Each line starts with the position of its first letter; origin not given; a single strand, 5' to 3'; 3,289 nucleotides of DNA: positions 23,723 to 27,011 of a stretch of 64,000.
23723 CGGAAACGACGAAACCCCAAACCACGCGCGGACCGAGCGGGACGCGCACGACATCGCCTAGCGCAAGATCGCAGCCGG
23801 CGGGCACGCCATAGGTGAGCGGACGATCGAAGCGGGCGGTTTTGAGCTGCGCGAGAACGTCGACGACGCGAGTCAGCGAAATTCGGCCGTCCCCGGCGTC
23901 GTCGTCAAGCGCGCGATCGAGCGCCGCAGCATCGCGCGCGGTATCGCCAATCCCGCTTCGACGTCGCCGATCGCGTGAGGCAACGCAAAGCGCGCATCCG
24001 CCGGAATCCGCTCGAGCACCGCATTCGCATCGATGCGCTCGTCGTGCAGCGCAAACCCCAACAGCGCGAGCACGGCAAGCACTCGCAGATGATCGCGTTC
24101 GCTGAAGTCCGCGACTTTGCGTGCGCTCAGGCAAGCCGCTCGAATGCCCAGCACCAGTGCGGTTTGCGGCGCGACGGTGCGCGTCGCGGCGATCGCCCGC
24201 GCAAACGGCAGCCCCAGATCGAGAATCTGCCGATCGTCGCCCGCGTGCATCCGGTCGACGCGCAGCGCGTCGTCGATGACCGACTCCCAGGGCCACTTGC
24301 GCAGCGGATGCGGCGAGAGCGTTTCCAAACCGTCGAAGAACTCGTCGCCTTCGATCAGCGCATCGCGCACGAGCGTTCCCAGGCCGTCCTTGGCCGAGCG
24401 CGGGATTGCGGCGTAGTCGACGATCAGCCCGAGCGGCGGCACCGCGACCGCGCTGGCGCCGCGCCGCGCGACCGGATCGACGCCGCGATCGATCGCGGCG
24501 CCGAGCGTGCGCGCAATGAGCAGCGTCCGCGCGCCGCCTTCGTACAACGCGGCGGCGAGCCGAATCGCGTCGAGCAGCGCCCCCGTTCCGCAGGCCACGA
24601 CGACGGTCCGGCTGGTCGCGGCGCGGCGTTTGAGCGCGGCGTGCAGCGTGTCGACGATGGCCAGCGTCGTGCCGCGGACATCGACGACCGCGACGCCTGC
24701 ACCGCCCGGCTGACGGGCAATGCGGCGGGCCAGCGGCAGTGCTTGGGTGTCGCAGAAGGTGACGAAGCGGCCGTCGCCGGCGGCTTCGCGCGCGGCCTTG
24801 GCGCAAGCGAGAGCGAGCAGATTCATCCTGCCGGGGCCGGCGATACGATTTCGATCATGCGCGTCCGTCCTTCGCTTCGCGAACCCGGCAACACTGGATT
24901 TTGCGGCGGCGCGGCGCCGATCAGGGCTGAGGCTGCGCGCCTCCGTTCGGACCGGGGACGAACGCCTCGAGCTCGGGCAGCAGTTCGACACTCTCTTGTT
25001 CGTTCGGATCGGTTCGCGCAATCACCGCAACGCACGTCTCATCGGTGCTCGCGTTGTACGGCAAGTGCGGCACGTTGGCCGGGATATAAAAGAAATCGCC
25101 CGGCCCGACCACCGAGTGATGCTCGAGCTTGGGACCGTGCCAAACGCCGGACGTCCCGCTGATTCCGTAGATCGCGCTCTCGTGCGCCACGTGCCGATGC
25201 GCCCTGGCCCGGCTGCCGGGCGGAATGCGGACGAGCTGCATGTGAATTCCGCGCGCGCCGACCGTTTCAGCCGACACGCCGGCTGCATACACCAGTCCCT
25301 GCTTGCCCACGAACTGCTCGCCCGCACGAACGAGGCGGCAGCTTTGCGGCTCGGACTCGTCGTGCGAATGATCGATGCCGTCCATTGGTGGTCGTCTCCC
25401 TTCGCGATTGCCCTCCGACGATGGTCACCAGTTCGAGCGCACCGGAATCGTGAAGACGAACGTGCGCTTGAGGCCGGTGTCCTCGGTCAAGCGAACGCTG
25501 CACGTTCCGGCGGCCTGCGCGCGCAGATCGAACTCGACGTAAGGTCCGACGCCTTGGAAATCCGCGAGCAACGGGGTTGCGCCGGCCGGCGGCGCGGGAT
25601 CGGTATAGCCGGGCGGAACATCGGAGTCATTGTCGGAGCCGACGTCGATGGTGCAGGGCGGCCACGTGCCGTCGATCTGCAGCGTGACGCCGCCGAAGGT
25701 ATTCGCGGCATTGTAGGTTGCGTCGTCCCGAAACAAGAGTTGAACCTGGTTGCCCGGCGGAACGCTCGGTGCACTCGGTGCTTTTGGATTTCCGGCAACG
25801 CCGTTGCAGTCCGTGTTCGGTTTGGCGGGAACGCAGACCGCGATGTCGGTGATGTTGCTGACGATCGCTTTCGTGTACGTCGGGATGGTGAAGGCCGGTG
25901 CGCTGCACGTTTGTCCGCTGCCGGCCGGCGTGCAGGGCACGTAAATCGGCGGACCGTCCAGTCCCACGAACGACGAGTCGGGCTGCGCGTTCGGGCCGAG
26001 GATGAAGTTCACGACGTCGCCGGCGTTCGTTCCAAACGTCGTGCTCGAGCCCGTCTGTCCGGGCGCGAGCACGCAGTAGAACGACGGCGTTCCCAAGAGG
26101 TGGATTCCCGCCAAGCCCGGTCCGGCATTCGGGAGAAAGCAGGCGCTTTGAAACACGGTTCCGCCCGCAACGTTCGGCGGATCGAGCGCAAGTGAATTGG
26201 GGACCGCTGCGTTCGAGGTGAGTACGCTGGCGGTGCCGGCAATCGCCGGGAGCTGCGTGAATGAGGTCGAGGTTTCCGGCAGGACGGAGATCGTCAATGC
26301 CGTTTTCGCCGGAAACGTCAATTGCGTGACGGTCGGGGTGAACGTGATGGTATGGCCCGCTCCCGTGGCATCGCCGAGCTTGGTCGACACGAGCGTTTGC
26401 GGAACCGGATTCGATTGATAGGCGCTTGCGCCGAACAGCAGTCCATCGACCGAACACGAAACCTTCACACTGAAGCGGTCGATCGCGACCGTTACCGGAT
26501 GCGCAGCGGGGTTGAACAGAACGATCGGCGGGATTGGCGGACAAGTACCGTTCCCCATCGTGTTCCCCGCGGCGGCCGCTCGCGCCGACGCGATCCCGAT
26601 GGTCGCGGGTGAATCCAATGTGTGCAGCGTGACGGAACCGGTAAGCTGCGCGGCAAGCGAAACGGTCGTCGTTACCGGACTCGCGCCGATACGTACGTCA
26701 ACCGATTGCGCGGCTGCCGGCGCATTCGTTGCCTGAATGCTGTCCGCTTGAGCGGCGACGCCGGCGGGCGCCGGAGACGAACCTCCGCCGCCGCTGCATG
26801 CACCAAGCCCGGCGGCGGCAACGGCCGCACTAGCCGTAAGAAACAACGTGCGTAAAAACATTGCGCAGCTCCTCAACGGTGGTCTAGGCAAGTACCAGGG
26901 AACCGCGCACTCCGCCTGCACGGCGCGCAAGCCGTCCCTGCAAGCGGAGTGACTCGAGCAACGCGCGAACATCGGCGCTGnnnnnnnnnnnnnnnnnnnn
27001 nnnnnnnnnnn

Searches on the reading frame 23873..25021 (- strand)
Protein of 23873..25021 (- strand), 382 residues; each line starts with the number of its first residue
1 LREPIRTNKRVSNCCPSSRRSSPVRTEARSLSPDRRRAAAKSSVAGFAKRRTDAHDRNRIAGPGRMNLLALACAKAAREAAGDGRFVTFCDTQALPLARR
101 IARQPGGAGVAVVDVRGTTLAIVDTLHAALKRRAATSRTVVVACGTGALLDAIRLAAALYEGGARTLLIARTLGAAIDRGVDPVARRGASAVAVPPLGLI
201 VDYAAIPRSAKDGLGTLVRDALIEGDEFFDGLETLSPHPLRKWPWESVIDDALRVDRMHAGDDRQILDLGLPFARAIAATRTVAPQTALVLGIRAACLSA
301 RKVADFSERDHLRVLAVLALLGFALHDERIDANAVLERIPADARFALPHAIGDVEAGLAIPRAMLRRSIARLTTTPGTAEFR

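Call 21: search_protein_families(library=pfam, proteins=[window:23873-25021:-], max_evalue=0.1)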
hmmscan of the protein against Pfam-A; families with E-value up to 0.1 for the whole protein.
window:23873-25021:- (382 aa): 3 families
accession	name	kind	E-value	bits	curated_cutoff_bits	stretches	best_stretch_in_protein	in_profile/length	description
PF01761.26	DHQ_synthase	-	0.00017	21.7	24.2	1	120-181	13-74/115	3-dehydroquinate synthase N-terminal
PF00465.25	Fe-ADH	-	0.013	15.6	31.3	1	81-163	21-106/168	Iron-containing alcohol dehydrogenase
PF13685.12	Fe-ADH_2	-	0.078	13.4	28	0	97-159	34-96/149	Iron-containing alcohol dehydrogenase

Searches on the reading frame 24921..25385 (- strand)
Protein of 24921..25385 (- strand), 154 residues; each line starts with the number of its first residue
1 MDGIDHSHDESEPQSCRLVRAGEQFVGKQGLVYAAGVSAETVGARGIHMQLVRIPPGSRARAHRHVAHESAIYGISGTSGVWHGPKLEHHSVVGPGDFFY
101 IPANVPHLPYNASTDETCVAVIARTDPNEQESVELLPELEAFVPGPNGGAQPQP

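Call 21: search_protein_families(library=pfam, proteins=[window:24921-25385:-], max_evalue=0.1)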
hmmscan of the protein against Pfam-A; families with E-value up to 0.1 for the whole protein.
window:24921-25385:- (154 aa): 5 families
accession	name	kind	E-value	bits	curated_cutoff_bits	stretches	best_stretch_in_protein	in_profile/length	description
PF07883.17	Cupin_2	-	6.3e-12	45.5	27.2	1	51-119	2-66/70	Cupin domain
PF00190.28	Cupin_1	-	2e-08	34.4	22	1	24-133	9-123/151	Cupin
PF12973.13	Cupin_7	-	0.00055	20.2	27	1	44-121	30-98/105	ChrR Cupin-like domain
PF08007.18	JmjC_2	-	0.012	15.6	22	1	87-120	84-114/127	JmjC domain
PF02041.22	Auxin_BP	-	0.026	14.6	21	1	26-113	23-115/167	Auxin binding protein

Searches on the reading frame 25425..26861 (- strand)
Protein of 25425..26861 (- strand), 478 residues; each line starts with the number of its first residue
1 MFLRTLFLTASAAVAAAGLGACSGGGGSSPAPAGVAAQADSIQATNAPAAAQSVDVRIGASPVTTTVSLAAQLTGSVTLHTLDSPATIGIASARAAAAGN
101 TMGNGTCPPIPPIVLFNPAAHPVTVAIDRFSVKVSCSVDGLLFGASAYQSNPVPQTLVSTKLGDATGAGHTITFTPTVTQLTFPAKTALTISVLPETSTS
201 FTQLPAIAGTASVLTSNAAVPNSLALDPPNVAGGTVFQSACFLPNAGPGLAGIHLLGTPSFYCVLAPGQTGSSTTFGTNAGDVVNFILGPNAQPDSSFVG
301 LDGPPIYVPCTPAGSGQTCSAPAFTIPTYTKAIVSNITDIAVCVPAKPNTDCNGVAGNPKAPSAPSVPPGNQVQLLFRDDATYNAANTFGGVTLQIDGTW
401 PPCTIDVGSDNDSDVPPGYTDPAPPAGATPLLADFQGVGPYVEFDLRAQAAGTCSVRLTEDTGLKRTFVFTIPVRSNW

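Call 21: search_protein_families(library=pfam, proteins=[window:25425-26861:-], max_evalue=0.1)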
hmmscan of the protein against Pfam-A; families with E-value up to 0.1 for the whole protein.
window:25425-26861:- (478 aa): 0 families

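Call 24: find_related_loci(query=A2, collection=genome_contigs, flank=10000)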
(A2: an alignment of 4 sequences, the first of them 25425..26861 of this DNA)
Query A2 (478 aa) in genome_contigs; peptide patterns used: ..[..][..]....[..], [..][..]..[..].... (x = any residue, [..] = any of these).
22 stretches matched a pattern; 3 encode a relative of the query (tblastn E <= 1e-3); 3 distinct loci.
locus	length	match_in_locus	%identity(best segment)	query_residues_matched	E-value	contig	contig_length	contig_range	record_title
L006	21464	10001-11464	53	3-475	8e-133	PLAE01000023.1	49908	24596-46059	MAG: Vulcanimicrobiota bacterium isolate bog_1502 73.20111000_S2S.14_contig_303, whole genome shotgun sequence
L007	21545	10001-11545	39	3-475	3e-77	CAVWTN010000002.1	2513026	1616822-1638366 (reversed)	MAG: Candidatus Eremiobacteraeota bacterium isolate MFD01689.bin.1.76 genome assembly, contig: contig_21900, whole genom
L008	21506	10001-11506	38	13-475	2e-66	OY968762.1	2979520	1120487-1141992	MAG: Candidatus Eremiobacteraeota bacterium isolate MFD01689.bin.1.72 genome assembly, chromosome: 1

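Call 27: search_protein_families(library=padloc, proteins=[window:25425-26861:-], max_evalue=0.1)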
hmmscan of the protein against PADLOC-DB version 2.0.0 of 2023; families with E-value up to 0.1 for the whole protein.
window:25425-26861:- (478 aa): 0 families

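Call 30: find_homologous_proteins(query=A2, max_evalue=0.001)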
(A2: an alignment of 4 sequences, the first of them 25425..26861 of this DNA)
Query A2 (4 sequences) (478 aa, profile of the alignment): 12 proteins with E <= 0.001 among 8000 candidates.
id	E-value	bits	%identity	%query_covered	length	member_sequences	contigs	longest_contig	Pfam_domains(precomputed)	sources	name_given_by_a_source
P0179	3.0e-266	902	68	100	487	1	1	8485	-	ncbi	-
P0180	4.0e-257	872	63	100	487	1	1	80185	-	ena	-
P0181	3.8e-254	862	100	100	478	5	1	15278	-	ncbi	-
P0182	1.6e-211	722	39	99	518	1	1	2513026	-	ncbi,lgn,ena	-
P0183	4.7e-211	720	62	100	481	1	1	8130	-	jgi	jgi:hypothetical protein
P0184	8.6e-199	680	60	100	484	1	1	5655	-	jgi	jgi:hypothetical protein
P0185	1.8e-194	666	60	99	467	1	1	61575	-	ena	-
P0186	2.6e-178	612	59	91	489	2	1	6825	-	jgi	jgi:hypothetical protein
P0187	4.0e-167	575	53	99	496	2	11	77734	-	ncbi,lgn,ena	-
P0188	4.4e-109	384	40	94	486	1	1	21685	-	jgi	jgi:hypothetical protein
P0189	5.5e-80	288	38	79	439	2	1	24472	-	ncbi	ncbi:MAG: hypothetical protein WBD74_06295 [Candidatus Aquilonibacter sp.]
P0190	4.1e-72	262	35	77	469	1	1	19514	-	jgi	jgi:hypothetical protein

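Call 32: find_encoding_contigs(protein=P0188, flank=10000, max_places=2)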
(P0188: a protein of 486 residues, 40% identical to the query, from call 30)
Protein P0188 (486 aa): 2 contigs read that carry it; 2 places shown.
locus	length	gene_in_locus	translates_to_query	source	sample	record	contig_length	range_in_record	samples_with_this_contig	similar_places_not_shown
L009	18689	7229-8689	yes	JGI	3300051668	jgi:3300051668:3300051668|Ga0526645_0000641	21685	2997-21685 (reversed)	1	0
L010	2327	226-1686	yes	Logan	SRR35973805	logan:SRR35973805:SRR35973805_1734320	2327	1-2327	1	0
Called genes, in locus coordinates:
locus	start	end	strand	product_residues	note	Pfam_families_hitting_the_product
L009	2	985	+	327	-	?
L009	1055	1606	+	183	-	PF15956:DUF4760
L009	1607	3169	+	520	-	PF02113:Peptidase_S13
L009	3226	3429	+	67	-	PF03459:TOBE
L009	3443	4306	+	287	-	PF13531:SBP_bac_11, PF01547:SBP_bac_1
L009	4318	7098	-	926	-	PF00211:Guanylate_cyc, PF13401:AAA_22 (weak), PF25872:HTH_77 (weak), PF13424:TPR_12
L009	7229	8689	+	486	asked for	-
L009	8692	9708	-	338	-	-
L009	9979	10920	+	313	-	PF03462:PCRF, PF00472:RF-1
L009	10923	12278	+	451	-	PF09852:DUF2079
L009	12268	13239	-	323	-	PF01075:Glyco_transf_9 (weak)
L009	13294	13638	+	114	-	PF01906:YbjQ_1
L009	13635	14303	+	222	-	PF03167:UDG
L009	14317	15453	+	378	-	PF04055:Radical_SAM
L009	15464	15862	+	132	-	PF04237:YjbR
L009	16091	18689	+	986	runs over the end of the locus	PF13385:Laminin_G_3, PF13360:PQQ_2 (weak)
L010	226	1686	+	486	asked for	-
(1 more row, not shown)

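Call 33: find_encoding_contigs(protein=P0189, flank=10000, max_places=2)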
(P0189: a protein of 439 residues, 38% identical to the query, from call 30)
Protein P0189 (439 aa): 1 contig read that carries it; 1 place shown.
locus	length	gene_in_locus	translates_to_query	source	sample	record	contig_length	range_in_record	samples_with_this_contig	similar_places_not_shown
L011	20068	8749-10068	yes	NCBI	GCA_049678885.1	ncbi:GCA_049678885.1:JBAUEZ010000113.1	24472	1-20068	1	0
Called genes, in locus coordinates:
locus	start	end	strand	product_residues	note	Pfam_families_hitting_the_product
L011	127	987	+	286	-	PF12146:Hydrolase_4 (weak), PF00561:Abhydrolase_1, PF12697:Abhydrolase_6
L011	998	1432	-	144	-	PF00903:Glyoxalase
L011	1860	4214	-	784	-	PF00884:Sulfatase, PF16347:SGSH_C (weak)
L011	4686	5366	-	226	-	PF01471:PG_binding_1, PF09374:PG_binding_3 (faint), PF01471:PG_binding_1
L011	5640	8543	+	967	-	PF13401:AAA_22 (faint), PF01590:GAF, PF13185:GAF_2, PF00931:NB-ARC (weak), PF13191:AAA_16 (weak)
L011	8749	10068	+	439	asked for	-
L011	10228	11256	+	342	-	-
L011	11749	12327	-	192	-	-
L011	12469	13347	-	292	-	PF01738:DLH (faint), PF00561:Abhydrolase_1, PF12146:Hydrolase_4, PF12697:Abhydrolase_6, PF00326:Peptidase_S9 (weak)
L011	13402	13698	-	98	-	PF01740:STAS, PF13466:STAS_2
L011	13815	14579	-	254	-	PF01975:SurE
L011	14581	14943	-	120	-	PF04020:Phage_holin_4_2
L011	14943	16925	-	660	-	PF01541:GIY-YIG, PF24348:DUF7508 (weak), PF27096:UvrC_M, PF02151:UVR, PF22920:UvrC_RNaseH, PF08459:UvrC_RNaseH_dom, PF14520:HHH_5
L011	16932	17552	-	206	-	PF09335:VTT_dom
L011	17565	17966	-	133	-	PF02861:Clp_N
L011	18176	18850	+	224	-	PF02254:TrkA_N, PF02080:TrkA_C (weak)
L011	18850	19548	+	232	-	PF02254:TrkA_N, PF13241:NAD_binding_7 (faint), PF02080:TrkA_C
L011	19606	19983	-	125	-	PF27665:UCP028175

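Call 34: find_encoding_contigs(protein=P0190, flank=10000, max_places=2)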
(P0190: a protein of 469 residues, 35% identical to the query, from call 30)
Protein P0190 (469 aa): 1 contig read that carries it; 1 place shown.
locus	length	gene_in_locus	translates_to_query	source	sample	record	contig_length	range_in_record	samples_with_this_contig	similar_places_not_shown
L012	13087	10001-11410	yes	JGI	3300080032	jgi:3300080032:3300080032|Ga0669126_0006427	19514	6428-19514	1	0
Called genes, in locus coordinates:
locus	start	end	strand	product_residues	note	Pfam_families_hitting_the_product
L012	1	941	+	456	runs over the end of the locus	-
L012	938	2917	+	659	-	PF09286:Pro-kuma_activ, PF00082:Peptidase_S8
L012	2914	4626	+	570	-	PF07494:Reg_prop (faint), PF24684:Vgb_lyase, PF13449:Phytase-like (faint), PF08450:SGL (faint), PF01436:NHL (faint)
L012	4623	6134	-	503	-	-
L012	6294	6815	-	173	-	-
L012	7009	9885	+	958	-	PF13424:TPR_12 (faint), PF01590:GAF, PF13185:GAF_2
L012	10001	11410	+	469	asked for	-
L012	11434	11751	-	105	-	-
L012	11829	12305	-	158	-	PF07681:DoxX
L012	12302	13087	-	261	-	?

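Call 35: find_encoding_contigs(protein=P0185, flank=10000, max_places=2)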
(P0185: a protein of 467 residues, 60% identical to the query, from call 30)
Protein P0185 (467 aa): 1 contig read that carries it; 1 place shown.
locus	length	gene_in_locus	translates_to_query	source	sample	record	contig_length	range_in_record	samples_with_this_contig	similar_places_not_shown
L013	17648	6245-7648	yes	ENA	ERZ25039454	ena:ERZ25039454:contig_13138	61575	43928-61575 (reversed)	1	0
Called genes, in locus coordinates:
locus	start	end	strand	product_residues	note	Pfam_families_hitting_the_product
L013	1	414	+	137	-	?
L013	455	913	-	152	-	-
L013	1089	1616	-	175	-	PF13377:Peripla_BP_3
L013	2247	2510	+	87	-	PF01934:HepT-like (weak)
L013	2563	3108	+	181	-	PF25084:LbH_EIF2B, PF25087:GMPPB_C (weak), PF14602:Hexapep_2 (weak), PF00132:Hexapep, PF14602:Hexapep_2 (weak)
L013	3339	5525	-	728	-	PF25872:HTH_77, PF13424:TPR_12 (weak)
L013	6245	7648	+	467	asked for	-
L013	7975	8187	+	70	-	-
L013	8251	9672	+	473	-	PF01145:Band_7, PF15975:Flot (weak)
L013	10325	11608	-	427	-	PF13546:DDE_5, PF01609:DDE_Tnp_1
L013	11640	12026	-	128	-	PF03625:DUF302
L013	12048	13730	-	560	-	PF18158:AidB_N, PF02770:Acyl-CoA_dh_M, PF00441:Acyl-CoA_dh_1, PF08028:Acyl-CoA_dh_2, PF22924:ACOX_C_alpha1 (weak)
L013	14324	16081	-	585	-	PF07167:PhaC_N, PF00561:Abhydrolase_1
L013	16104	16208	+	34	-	-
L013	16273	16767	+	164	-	PF01575:MaoC_dehydratas, PF13452:FAS1_DH_region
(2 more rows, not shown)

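Call 53: predict_structure(alignment_id=A4)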
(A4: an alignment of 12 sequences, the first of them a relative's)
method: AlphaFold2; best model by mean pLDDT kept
length: 478 residues; sequences in the alignment: 12
mean_pLDDT: 78.5   pTM: 0.72
mean pLDDT of the five models: 78.5, 76.1, 74.1, 70.7, 54.1
residues with pLDDT >= 90: 150; 70-90: 243; 50-70: 27; < 50: 58
segments of 3 or more residues with pLDDT < 50: 1-50, 97-101
pLDDT, mean of each block of 10 residues (from residue 1): 32 28 24 23 34 82 86 86 88 57 62 90 89 88 88 90 87 84 90 81 89 83 91 88 87 83 87 88 91 77 85 83 93 86 89 86 91 87 62 82 81 77 87 85 90 90 80 81
secondary structure, 60 per line:
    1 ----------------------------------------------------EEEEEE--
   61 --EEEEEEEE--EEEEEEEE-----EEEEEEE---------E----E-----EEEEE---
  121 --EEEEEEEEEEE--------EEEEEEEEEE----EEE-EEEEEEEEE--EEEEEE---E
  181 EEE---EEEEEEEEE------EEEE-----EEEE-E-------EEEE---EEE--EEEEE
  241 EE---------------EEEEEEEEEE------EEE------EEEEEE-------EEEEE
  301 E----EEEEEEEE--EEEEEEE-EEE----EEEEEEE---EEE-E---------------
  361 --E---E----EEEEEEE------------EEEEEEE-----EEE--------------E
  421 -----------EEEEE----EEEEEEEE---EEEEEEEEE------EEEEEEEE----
elements in order: E53-58 E63-70 E73-80 E86-92 E113-117 E123-133 E142-151 E156-158 E160-168 E171-176 E180-183 E187-195 E202-205 E211-214 E224-227 E231-233 E236-242 E258-267 E274-276 E283-288 E296-301 E306-313 E316-322 E324-326 E331-337 E341-343 E372-378 E391-397 E403-405 E432-436 E441-448 E452-460 E467-474

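Call 56: fold_search(model_id=the predicted structure, library=pdb)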
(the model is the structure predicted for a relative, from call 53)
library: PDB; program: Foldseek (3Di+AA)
matches with E <= 10: 833; with E <= 0.001: 7
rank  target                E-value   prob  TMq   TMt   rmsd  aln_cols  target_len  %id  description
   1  7vqo_A                3.7e-05  0.80  0.13  0.07  21.5       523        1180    9  Cryo-EM structure of Ams1 bound to the FW domain of Nbr1 (released 2022-07-06)
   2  4d8o                  7.9e-05  0.99  0.19  0.18  24.1       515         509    8  Crystal Structure of the ankyrin-B ZU5-ZU5-UPA-DD tandem (released 2012-03-28)
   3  4u48                  1.5e-04  0.84  0.16  0.07  27.9       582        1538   11  Crystal structure of Salmonella alpha-2-macroglobulin (released 2014-09-17)
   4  4u4j                  4.5e-04  0.80  0.17  0.07  27.5       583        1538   10  Crystal structure of Salmonella alpha-2-macroglobulin mutant Y1175G (released 2014-09-17)
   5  3ud2_B                7.3e-04  0.98  0.17  0.23  13.3       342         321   10  Crystal structure of Selenomethionine ZU5A-ZU5B protein domains of human erythrocyte ankyrin (released 2012-02-22)
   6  5ngj_A                8.0e-04  0.84  0.19  0.20  18.8       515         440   10  Crystal structure of pb6, major tail tube protein of bacteriophage T5 (released 2018-01-03)
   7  8wa2_E                8.8e-04  0.44  0.14  0.06  32.2       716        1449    9  cryo-EM structure of native mastigonemes isolated from Chlamydomonas reinhardtii at 3.0 angstrom resolution (released 2024-04-10)
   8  8hqz_p                2.0e-03  0.54  0.17  0.17  20.8       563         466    9  Baseplate of DT57C bacteriophage in the full state (released 2023-12-13)
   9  6m3q_E                2.1e-03  0.80  0.17  0.18  24.3       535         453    6  Crystal structure of AnkB/beta4-spectrin complex (released 2020-05-13)
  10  8wa2_A                3.1e-03  0.30  0.13  0.04  30.8       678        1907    9  cryo-EM structure of native mastigonemes isolated from Chlamydomonas reinhardtii at 3.0 angstrom resolution (released 2024-04-10)
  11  8b0g_A                3.6e-03  0.47  0.16  0.07  26.7       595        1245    8  2C9, C5b9-CD59 structure (released 2023-02-22)
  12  8wa2_F                3.6e-03  0.35  0.14  0.06  32.4       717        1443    8  cryo-EM structure of native mastigonemes isolated from Chlamydomonas reinhardtii at 3.0 angstrom resolution (released 2024-04-10)
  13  7q62_B                3.8e-03  0.33  0.14  0.09  31.0       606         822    7  Structure of TEV cleaved A2ML1 dimer (A2ML1-TT dimer) (released 2022-04-20)
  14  8cem_F                4.6e-03  0.35  0.15  0.12  32.7       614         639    9  Structure of bovine native C3, re-refinement (released 2023-04-05)
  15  3ud2_A                4.8e-03  0.91  0.17  0.23  13.3       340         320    9  Crystal structure of Selenomethionine ZU5A-ZU5B protein domains of human erythrocyte ankyrin (released 2012-02-22)
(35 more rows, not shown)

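Call 57: find_encoding_contigs(protein=P0183, flank=10000, max_places=2)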
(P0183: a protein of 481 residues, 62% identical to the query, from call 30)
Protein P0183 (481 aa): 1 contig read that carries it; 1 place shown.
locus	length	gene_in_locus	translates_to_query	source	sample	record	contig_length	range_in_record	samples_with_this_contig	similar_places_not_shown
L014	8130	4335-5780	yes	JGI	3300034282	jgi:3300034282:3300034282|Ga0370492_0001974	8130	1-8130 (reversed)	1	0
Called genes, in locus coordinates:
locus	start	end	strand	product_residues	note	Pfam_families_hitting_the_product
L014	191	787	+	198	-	PF00072:Response_reg, PF00196:GerE, PF08281:Sigma70_r4_2 (weak)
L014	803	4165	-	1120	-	PF13676:TIR_2, PF00211:Guanylate_cyc, PF20703:nSTAND1 (weak), PF25872:HTH_77, PF13374:TPR_10 (faint), PF13424:TPR_12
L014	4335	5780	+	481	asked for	-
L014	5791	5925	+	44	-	-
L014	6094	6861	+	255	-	-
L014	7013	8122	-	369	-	PF07833:Cu_amine_oxidN1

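Call 58: find_encoding_contigs(protein=P0186, flank=10000, max_places=2)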
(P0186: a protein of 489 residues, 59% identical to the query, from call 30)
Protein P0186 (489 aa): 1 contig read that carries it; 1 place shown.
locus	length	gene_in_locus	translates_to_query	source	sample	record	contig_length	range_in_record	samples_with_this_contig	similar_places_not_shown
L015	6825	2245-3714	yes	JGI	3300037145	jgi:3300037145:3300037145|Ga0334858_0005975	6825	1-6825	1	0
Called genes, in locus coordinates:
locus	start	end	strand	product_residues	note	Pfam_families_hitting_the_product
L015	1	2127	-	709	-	?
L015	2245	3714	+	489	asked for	-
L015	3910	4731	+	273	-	PF00248:Aldo_ket_red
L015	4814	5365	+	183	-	-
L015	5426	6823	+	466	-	?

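Call 59: find_encoding_contigs(protein=P0184, flank=10000, max_places=2)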
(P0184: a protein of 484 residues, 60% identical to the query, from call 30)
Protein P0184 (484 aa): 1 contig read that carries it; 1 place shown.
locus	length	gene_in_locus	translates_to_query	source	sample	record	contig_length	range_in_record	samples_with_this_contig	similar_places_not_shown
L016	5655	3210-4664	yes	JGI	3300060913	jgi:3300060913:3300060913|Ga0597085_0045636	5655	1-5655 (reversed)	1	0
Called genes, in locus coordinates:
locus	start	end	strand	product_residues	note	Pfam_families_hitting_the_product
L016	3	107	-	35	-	?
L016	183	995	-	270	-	PF13374:TPR_10 (faint), PF13428:TPR_14 (faint), PF14559:TPR_19 (faint), PF13424:TPR_12 (weak)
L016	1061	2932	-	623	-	PF13676:TIR_2, PF20703:nSTAND1 (weak), PF13401:AAA_22 (faint), PF25872:HTH_77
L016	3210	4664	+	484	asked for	-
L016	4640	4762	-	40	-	-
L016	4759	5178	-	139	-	-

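Call 85: search_protein_families(library=padloc, proteins=[L006:5227-7050:+], max_evalue=0.01)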
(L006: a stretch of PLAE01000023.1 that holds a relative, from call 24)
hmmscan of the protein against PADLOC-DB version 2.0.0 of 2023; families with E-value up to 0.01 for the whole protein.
L006:5227-7050:+ (608 aa): 0 families
